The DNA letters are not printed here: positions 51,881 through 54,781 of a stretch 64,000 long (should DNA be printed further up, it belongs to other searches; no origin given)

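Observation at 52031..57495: Natural BVMO-esterase fusion in an operon with a desaturase and its FNR/ferredoxin-like reductase, plus a divergent TetR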

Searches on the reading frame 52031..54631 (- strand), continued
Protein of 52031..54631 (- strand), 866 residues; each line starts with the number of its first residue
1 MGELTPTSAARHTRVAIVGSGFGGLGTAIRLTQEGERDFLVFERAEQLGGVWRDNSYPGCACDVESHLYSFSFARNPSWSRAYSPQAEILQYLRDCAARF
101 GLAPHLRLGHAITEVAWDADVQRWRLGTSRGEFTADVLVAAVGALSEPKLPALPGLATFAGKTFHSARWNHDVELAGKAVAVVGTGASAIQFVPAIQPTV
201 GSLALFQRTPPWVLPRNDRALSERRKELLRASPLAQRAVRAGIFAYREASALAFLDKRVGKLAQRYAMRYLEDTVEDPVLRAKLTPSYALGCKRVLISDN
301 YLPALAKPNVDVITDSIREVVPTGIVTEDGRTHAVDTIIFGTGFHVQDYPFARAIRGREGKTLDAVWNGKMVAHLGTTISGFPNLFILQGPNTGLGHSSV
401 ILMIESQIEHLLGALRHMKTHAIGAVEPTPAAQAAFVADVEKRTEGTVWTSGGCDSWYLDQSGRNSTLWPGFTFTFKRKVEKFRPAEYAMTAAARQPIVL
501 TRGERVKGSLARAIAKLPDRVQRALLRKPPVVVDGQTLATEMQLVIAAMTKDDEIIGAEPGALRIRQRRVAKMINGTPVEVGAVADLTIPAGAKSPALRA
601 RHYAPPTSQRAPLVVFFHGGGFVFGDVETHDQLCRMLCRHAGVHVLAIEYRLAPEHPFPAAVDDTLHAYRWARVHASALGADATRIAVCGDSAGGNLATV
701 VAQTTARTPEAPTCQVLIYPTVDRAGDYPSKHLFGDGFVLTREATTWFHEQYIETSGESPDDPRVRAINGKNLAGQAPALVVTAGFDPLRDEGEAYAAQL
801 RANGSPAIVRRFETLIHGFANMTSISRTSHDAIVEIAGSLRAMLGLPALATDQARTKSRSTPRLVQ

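Call 45: search_protein_families(library=pfam, proteins=[P0244, P0250, P0257, P0259, P0262, P0264, P0265, P0266, P0282, P0335], max_evalue=0.00001)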
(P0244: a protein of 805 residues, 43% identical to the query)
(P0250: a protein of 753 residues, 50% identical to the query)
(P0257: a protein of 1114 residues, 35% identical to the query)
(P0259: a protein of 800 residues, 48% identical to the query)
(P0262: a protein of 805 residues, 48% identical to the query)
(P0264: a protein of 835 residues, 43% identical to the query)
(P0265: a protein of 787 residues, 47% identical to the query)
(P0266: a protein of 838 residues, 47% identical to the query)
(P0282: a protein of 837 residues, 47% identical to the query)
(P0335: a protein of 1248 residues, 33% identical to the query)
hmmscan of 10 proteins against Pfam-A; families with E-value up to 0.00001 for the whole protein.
P0244 (805 aa): 9 families
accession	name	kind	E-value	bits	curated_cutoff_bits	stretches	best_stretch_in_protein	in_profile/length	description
PF07859.19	Abhydrolase_3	-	5.6e-54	183.5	25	1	70-270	1-209/210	alpha/beta hydrolase fold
PF00743.25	FMO-like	-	4.2e-21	75.4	22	1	311-643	3-331/532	Flavin-binding monooxygenase-like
PF13738.12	Pyr_redox_3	-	1e-18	68.1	30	1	314-511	2-200/305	Pyridine nucleotide-disulphide oxidoreductase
PF13450.12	NAD_binding_8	-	1.1e-13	51.7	21.9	1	314-381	1-66/68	NAD(P)-binding Rossmann-like domain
PF07992.20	Pyr_redox_2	-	4e-12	46.6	26.1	1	310-525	1-191/291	Pyridine nucleotide-disulphide oxidoreductase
PF20434.5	BD-FAE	-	6e-10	39.4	26.8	1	69-153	15-107/215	BD-FAE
PF01266.30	DAO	-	5.7e-09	36.4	27.9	1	312-353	2-43/353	FAD dependent oxidoreductase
PF13434.12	Lys_Orn_oxgnase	-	1.3e-07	31.5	21.3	0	379-499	90-212/339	L-lysine 6-monooxygenase/L-ornithine 5-monooxygenase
PF00070.33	Pyr_redox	-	8e-06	26.7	22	0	312-338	2-28/82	Pyridine nucleotide-disulphide oxidoreductase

P0250 (753 aa): 7 families
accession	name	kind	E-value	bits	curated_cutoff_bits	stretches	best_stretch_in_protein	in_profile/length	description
PF00743.25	FMO-like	-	3.5e-23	82.3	22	1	271-604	3-332/532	Flavin-binding monooxygenase-like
PF13738.12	Pyr_redox_3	-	5.1e-20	72.4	30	1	274-469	2-199/305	Pyridine nucleotide-disulphide oxidoreductase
PF01066.26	CDP-OH_P_transf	-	5.4e-14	53.3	22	1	44-187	6-145/152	CDP-alcohol phosphatidyltransferase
PF07992.20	Pyr_redox_2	-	2.5e-12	47.2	26.1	1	271-449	2-157/291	Pyridine nucleotide-disulphide oxidoreductase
PF13450.12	NAD_binding_8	-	6.3e-09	36.4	21.9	1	274-326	1-52/68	NAD(P)-binding Rossmann-like domain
PF13434.12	Lys_Orn_oxgnase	-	1.1e-07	31.8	21.3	1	338-449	89-203/339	L-lysine 6-monooxygenase/L-ornithine 5-monooxygenase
PF01266.30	DAO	-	2.2e-07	31.2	27.9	0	271-308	1-38/353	FAD dependent oxidoreductase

P0257 (1114 aa): 11 families
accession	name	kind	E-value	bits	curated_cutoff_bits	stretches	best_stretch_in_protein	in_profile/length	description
PF07859.19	Abhydrolase_3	-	7.2e-73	245.2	25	1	874-1079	1-208/210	alpha/beta hydrolase fold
PF00106.31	adh_short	-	5.8e-53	179.7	26.6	1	7-198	1-191/195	short chain dehydrogenase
PF13561.12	adh_short_C2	-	4.1e-37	128.4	27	1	13-205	1-192/236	Enoyl-(Acyl carrier protein) reductase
PF20434.5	BD-FAE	-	5.8e-18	65.6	26.8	1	861-964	3-109/215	BD-FAE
PF13738.12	Pyr_redox_3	-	9.8e-13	48.4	30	1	293-499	1-208/305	Pyridine nucleotide-disulphide oxidoreductase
PF13450.12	NAD_binding_8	-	1e-10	42.2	21.9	1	294-361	1-66/68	NAD(P)-binding Rossmann-like domain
PF08659.16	KR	-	1.3e-10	42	22.6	1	10-161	4-154/180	KR domain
PF00135.34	COesterase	-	5.4e-09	36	27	1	859-964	88-203/515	Carboxylesterase family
PF07992.20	Pyr_redox_2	-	5.4e-08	33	26.1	1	291-491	2-178/291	Pyridine nucleotide-disulphide oxidoreductase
PF00743.25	FMO-like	-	2e-07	30.3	22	1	292-494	4-222/532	Flavin-binding monooxygenase-like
PF01266.30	DAO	-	2.7e-06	27.6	27.9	0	291-333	1-43/353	FAD dependent oxidoreductase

P0259 (800 aa): 9 families
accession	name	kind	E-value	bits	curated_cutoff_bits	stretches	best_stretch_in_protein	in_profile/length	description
PF12697.13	Abhydrolase_6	-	1.1e-23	85.5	26.3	1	537-782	1-216/217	Alpha/beta hydrolase family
PF00561.26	Abhydrolase_1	-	8e-20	72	25.8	1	535-777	1-245/245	alpha/beta hydrolase fold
PF00743.25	FMO-like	-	3.9e-19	68.9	22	1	30-229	3-219/532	Flavin-binding monooxygenase-like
PF13738.12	Pyr_redox_3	-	1.5e-18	67.5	30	1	33-232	2-203/305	Pyridine nucleotide-disulphide oxidoreductase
PF12146.15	Hydrolase_4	-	8.3e-16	58.4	27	1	537-638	7-110/239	Serine aminopeptidase, S33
PF01266.30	DAO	-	6.9e-11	42.7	27.9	1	31-76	2-50/353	FAD dependent oxidoreductase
PF07992.20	Pyr_redox_2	-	8.4e-11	42.3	26.1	1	30-243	2-192/291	Pyridine nucleotide-disulphide oxidoreductase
PF13450.12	NAD_binding_8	-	1.9e-10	41.3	21.9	1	33-100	1-66/68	NAD(P)-binding Rossmann-like domain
PF13434.12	Lys_Orn_oxgnase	-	2.4e-08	33.9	21.3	1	98-230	90-227/339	L-lysine 6-monooxygenase/L-ornithine 5-monooxygenase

P0262 (805 aa): 9 families
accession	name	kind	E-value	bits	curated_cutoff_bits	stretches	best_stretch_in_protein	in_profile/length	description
PF12697.13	Abhydrolase_6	-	2.2e-24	87.8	26.3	1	544-795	1-216/217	Alpha/beta hydrolase family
PF00561.26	Abhydrolase_1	-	9e-24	84.9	25.8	1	542-788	1-243/245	alpha/beta hydrolase fold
PF12146.15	Hydrolase_4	-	4.5e-19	69.1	27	1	543-788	6-237/239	Serine aminopeptidase, S33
PF13738.12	Pyr_redox_3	-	5.3e-17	62.5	30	1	14-192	2-182/305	Pyridine nucleotide-disulphide oxidoreductase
PF00743.25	FMO-like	-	2.6e-15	56.3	22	1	11-212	3-221/532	Flavin-binding monooxygenase-like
PF07992.20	Pyr_redox_2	-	7.9e-14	52.2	26.1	1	11-228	2-195/291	Pyridine nucleotide-disulphide oxidoreductase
PF13450.12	NAD_binding_8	-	4.8e-12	46.4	21.9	1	14-80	1-65/68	NAD(P)-binding Rossmann-like domain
PF01266.30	DAO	-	7e-08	32.8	27.9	0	11-53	1-43/353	FAD dependent oxidoreductase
PF13434.12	Lys_Orn_oxgnase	-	8.9e-07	28.8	21.3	0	84-194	95-208/339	L-lysine 6-monooxygenase/L-ornithine 5-monooxygenase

P0264 (835 aa): 8 families
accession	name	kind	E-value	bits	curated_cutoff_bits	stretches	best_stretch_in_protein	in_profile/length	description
PF07859.19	Abhydrolase_3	-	1.7e-48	165.6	25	1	593-789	1-209/210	alpha/beta hydrolase fold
PF13738.12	Pyr_redox_3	-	1.5e-13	51.1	30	1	23-201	1-180/305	Pyridine nucleotide-disulphide oxidoreductase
PF13450.12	NAD_binding_8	-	6.2e-13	49.3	21.9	1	24-91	1-66/68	NAD(P)-binding Rossmann-like domain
PF20434.5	BD-FAE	-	5.8e-09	36.2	26.8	1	577-679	2-109/215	BD-FAE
PF07992.20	Pyr_redox_2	-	7.3e-09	35.9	26.1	1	21-219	2-176/291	Pyridine nucleotide-disulphide oxidoreductase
PF00743.25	FMO-like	-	2.3e-08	33.4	22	1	23-224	5-222/532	Flavin-binding monooxygenase-like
PF10340.15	Say1_Mug180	-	5.5e-08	32.5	21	1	592-702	124-239/374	Steryl acetyl hydrolase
PF13434.12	Lys_Orn_oxgnase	-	1e-07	31.8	21.3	1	85-208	86-211/339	L-lysine 6-monooxygenase/L-ornithine 5-monooxygenase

P0265 (787 aa): 9 families
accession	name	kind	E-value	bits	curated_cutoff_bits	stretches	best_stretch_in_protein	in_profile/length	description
PF00106.31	adh_short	-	6.4e-47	160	26.6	1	513-694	2-188/195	short chain dehydrogenase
PF13561.12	adh_short_C2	-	2.9e-35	122.4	27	1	520-697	3-185/236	Enoyl-(Acyl carrier protein) reductase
PF13738.12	Pyr_redox_3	-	3.4e-18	66.4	30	1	13-188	1-178/305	Pyridine nucleotide-disulphide oxidoreductase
PF00743.25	FMO-like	-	1.1e-13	50.9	22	1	10-220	2-230/532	Flavin-binding monooxygenase-like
PF13450.12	NAD_binding_8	-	7.1e-10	39.5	21.9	1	14-81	1-66/68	NAD(P)-binding Rossmann-like domain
PF07992.20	Pyr_redox_2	-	2e-09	37.7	26.1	1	11-220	2-187/291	Pyridine nucleotide-disulphide oxidoreductase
PF13434.12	Lys_Orn_oxgnase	-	2.4e-09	37.3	21.3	1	66-191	82-205/339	L-lysine 6-monooxygenase/L-ornithine 5-monooxygenase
PF08659.16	KR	-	4.1e-07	30.5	22.6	1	513-669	2-163/180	KR domain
PF13454.12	NAD_binding_9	-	8.5e-06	26.3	21.8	0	14-65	2-57/155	FAD-NAD(P)-binding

P0266 (838 aa): 10 families
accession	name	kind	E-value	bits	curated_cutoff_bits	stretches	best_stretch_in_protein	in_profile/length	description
PF00561.26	Abhydrolase_1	-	3.4e-23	83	25.8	1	26-280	1-239/245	alpha/beta hydrolase fold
PF00743.25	FMO-like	-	1.1e-16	60.9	22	1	324-529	5-223/532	Flavin-binding monooxygenase-like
PF12146.15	Hydrolase_4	-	2e-16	60.5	27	1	27-281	6-234/239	Serine aminopeptidase, S33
PF07992.20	Pyr_redox_2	-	2.1e-16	60.6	26.1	1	324-545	4-197/291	Pyridine nucleotide-disulphide oxidoreductase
PF13450.12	NAD_binding_8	-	1.4e-13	51.4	21.9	1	325-391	1-65/68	NAD(P)-binding Rossmann-like domain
PF13738.12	Pyr_redox_3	-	2.7e-12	47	30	1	324-525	1-200/305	Pyridine nucleotide-disulphide oxidoreductase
PF13434.12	Lys_Orn_oxgnase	-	5.8e-09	36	21.3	1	392-513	92-212/339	L-lysine 6-monooxygenase/L-ornithine 5-monooxygenase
PF01266.30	DAO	-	9.8e-08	32.3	27.9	1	324-480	3-150/353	FAD dependent oxidoreductase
PF01593.30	Amino_oxidase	-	5.8e-06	26.3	19.8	0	330-363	1-36/443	Flavin containing amine oxidoreductase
PF00890.30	FAD_binding_2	-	8.2e-06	25.7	20.4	0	323-359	2-37/414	FAD binding domain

P0282 (837 aa): 9 families
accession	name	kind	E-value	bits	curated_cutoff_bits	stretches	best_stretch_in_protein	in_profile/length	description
PF00743.25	FMO-like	-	5.1e-21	75.2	22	1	6-228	3-223/532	Flavin-binding monooxygenase-like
PF07992.20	Pyr_redox_2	-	3.9e-19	69.6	26.1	1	6-243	2-196/291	Pyridine nucleotide-disulphide oxidoreductase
PF12697.13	Abhydrolase_6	-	3.5e-16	61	26.3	1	593-827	1-216/217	Alpha/beta hydrolase family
PF13738.12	Pyr_redox_3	-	6.3e-13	49.1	30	0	141-244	120-222/305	Pyridine nucleotide-disulphide oxidoreductase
PF13450.12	NAD_binding_8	-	1.3e-10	41.8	21.9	1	9-76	1-66/68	NAD(P)-binding Rossmann-like domain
PF00561.26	Abhydrolase_1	-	3.6e-09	37.1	25.8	0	650-685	69-106/245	alpha/beta hydrolase fold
PF13434.12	Lys_Orn_oxgnase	-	4.6e-08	33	21.3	1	114-209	112-209/339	L-lysine 6-monooxygenase/L-ornithine 5-monooxygenase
PF01266.30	DAO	-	8.5e-07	29.2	27.9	0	7-42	2-37/353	FAD dependent oxidoreductase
PF00975.26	Thioesterase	-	3.4e-06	27.9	26.4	1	592-759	2-159/226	Thioesterase domain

P0335 (1248 aa): 3 families
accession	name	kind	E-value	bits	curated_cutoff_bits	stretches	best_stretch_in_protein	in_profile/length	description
PF00743.25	FMO-like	-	2.3e-18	66.4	22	1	81-302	3-221/532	Flavin-binding monooxygenase-like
PF13450.12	NAD_binding_8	-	2.5e-14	53.7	21.9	1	85-138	2-53/68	NAD(P)-binding Rossmann-like domain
PF07992.20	Pyr_redox_2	-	4.6e-11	43.1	26.1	0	80-282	1-160/291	Pyridine nucleotide-disulphide oxidoreductase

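Call 54: find_encoding_contigs(protein=P0056, flank=6000, max_places=1)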
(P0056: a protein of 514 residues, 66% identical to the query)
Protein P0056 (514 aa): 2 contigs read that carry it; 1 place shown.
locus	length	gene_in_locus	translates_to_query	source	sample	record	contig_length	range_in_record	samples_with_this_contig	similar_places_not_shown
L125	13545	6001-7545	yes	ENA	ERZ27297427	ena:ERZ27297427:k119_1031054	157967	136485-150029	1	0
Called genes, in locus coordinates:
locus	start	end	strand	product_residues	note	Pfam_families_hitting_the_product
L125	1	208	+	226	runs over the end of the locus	-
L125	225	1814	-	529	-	PF16697:Yop-YscD_cpl, PF00498:FHA, PF00158:Sigma54_activat, PF14532:Sigma54_activ_2, PF07728:AAA_5 (weak), PF25601:AAA_lid_14, PF02954:HTH_8 (weak)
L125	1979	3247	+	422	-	PF00092:VWA (weak)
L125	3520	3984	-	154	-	PF03061:4HBT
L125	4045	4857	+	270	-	PF01738:DLH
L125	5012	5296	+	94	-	-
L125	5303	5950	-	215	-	PF00440:TetR_N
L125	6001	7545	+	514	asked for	PF00743:FMO-like, PF07992:Pyr_redox_2, PF13450:NAD_binding_8, PF13738:Pyr_redox_3, PF13434:Lys_Orn_oxgnase (weak)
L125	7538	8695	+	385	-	PF00135:COesterase, PF20434:BD-FAE, PF07859:Abhydrolase_3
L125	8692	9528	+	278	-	PF00106:adh_short, PF08659:KR, PF13561:adh_short_C2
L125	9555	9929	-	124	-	-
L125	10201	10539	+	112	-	-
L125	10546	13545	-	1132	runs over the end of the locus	PF00176:SNF2-rel_dom, PF04851:ResIII, PF00271:Helicase_C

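Call 55: find_encoding_contigs(protein=P0066, flank=6000, max_places=1)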
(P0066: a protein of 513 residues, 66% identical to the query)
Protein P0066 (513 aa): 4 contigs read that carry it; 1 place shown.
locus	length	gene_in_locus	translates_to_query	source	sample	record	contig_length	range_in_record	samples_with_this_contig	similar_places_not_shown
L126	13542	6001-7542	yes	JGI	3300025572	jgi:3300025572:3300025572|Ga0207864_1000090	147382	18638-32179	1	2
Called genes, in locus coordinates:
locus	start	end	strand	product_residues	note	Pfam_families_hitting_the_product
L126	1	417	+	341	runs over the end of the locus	-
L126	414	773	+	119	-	-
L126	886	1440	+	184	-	PF08818:DUF1801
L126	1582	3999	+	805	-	PF02463:SMC_N (faint), PF13555:AAA_29 (faint), PF20703:nSTAND1 (faint), PF00684:DnaJ_CXXCXGXG (faint), PF00005:ABC_tran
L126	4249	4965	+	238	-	PF01638:HxlR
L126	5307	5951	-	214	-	PF00440:TetR_N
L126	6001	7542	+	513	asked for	PF00743:FMO-like, PF01266:DAO (faint), PF07992:Pyr_redox_2, PF13450:NAD_binding_8, PF13454:NAD_binding_9 (faint), PF13738:Pyr_redox_3, PF13434:Lys_Orn_oxgnase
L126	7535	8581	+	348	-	PF00135:COesterase, PF20434:BD-FAE, PF07859:Abhydrolase_3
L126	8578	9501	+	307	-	PF00106:adh_short, PF08659:KR, PF13561:adh_short_C2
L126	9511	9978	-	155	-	PF00210:Ferritin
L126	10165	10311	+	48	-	-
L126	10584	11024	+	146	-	PF03795:YCII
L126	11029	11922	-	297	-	PF02900:LigB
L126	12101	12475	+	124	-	PF12840:HTH_20, PF01022:HTH_5 (weak)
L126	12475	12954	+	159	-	PF10604:Polyketide_cyc2 (faint), PF08327:AHSA1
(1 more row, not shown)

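Call 56: find_encoding_contigs(protein=P0115, flank=6000, max_places=1)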
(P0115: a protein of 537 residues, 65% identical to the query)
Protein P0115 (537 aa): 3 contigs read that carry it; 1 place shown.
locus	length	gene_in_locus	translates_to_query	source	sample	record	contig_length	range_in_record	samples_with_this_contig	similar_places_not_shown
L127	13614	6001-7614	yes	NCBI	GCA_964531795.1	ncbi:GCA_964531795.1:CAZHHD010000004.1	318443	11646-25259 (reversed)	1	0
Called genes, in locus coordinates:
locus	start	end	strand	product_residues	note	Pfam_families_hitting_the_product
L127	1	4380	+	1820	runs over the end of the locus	PF00005:ABC_tran (faint), PF00910:RNA_helicase (faint), PF01637:ATPase_2 (faint), PF02224:Cytidylate_kin (faint), PF02463:SMC_N (faint), PF17760:UvrA_inter, PF17755:UvrA_DNA-bind, PF17760:UvrA_inter, +16 more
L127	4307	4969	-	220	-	-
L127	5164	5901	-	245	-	PF00440:TetR_N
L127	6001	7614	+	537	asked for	PF13434:Lys_Orn_oxgnase (faint), PF00743:FMO-like, PF07992:Pyr_redox_2, PF13450:NAD_binding_8, PF13454:NAD_binding_9 (faint), PF13738:Pyr_redox_3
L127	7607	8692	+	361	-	PF00135:COesterase, PF20434:BD-FAE, PF07859:Abhydrolase_3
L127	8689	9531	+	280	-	PF00106:adh_short, PF08659:KR, PF13561:adh_short_C2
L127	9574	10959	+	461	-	PF00171:Aldedh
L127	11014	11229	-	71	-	-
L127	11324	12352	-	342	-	-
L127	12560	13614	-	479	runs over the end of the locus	PF10502:Peptidase_S26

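Call 63: search_dna_similar(query=window:52031-54631:-, collection=plasmids, mode=protein, max_rows=15, max_evalue=1e-30)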
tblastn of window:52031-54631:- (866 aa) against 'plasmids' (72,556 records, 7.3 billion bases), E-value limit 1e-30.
Records with a match: 412; places in all: 557; records where one place covers at least 80% of the query: 9.
Best place of each record, by identity: <60% 412.
By first word of the organism name: Rhizobium 103; Burkholderia 61; Rhodococcus 48; Streptomyces 32; Sphingobium 18; Sinorhizobium 10; Novosphingobium 9; Sulfitobacter 7; Haladaptatus 7; Ralstonia 6; and 63 more.
By predicted mobility (MOB-suite, as given by PLSDB): non-mobilizable 223; conjugative 104; mobilizable 85.
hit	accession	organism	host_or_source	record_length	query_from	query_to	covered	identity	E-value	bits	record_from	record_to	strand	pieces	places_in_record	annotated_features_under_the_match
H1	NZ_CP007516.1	Rubrobacter radiotolerans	-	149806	5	857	97%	46.5%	1e-117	658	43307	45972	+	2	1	NAD(P)/FAD-dependent oxidoreductase | alpha/beta hydrolase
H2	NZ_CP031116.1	Rubrobacter indicoceani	cell culture,marine sediment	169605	14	844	94%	45.2%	7e-170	625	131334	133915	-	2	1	NAD(P)/FAD-dependent oxidoreductase | alpha/beta hydrolase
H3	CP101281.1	Burkholderia sp. FXe9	bacteria,soil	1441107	12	798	91%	38.7%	4e-140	467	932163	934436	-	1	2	NAD(P)/FAD-dependent oxidoreductase | alpha/beta hydrolase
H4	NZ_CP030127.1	Indioceanicola profundi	sediment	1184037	17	845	85%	41.0%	3e-100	495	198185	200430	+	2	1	none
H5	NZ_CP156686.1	Burkholderia stagnalis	Bacterial cells,soils collected in ...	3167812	21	723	81%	41.6%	8e-126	426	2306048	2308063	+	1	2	none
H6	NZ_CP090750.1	Burkholderia multivorans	Homo sapiens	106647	8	822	78%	42.2%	7e-118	550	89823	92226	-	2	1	NAD(P)/FAD-dependent oxidoreductase | alpha/beta hydrolase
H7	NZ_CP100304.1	Burkholderia glumae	cell culture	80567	17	692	78%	40.5%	7e-130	437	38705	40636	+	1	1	alpha/beta hydrolase fold domain-containing protein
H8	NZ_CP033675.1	Burkholderia glumae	bacterial cell,diseased rice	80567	17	692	78%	40.5%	7e-130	437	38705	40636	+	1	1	alpha/beta hydrolase fold domain-containing protein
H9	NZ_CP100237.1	Burkholderia glumae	cell culture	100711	17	692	78%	40.5%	7e-130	437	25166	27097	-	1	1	alpha/beta hydrolase fold domain-containing protein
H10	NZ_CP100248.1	Burkholderia glumae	cell culture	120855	17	692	78%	40.5%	7e-130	437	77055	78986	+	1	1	alpha/beta hydrolase fold domain-containing protein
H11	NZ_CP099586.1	Burkholderia glumae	Oryza sativa,rice panicle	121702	17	692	78%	40.5%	7e-130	437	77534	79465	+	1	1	alpha/beta hydrolase fold domain-containing protein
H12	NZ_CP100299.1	Burkholderia glumae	cell culture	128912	17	692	78%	40.5%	7e-130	437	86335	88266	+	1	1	alpha/beta hydrolase fold domain-containing protein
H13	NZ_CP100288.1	Burkholderia glumae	cell culture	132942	17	692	78%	40.5%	7e-130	437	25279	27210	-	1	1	alpha/beta hydrolase fold domain-containing protein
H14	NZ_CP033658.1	Burkholderia glumae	bacterial cell,diseased rice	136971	17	692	78%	40.5%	7e-130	437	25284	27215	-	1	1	alpha/beta hydrolase fold domain-containing protein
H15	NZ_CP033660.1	Burkholderia glumae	bacterial cell,diseased rice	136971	17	692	78%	40.5%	7e-130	437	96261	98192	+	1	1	alpha/beta hydrolase fold domain-containing protein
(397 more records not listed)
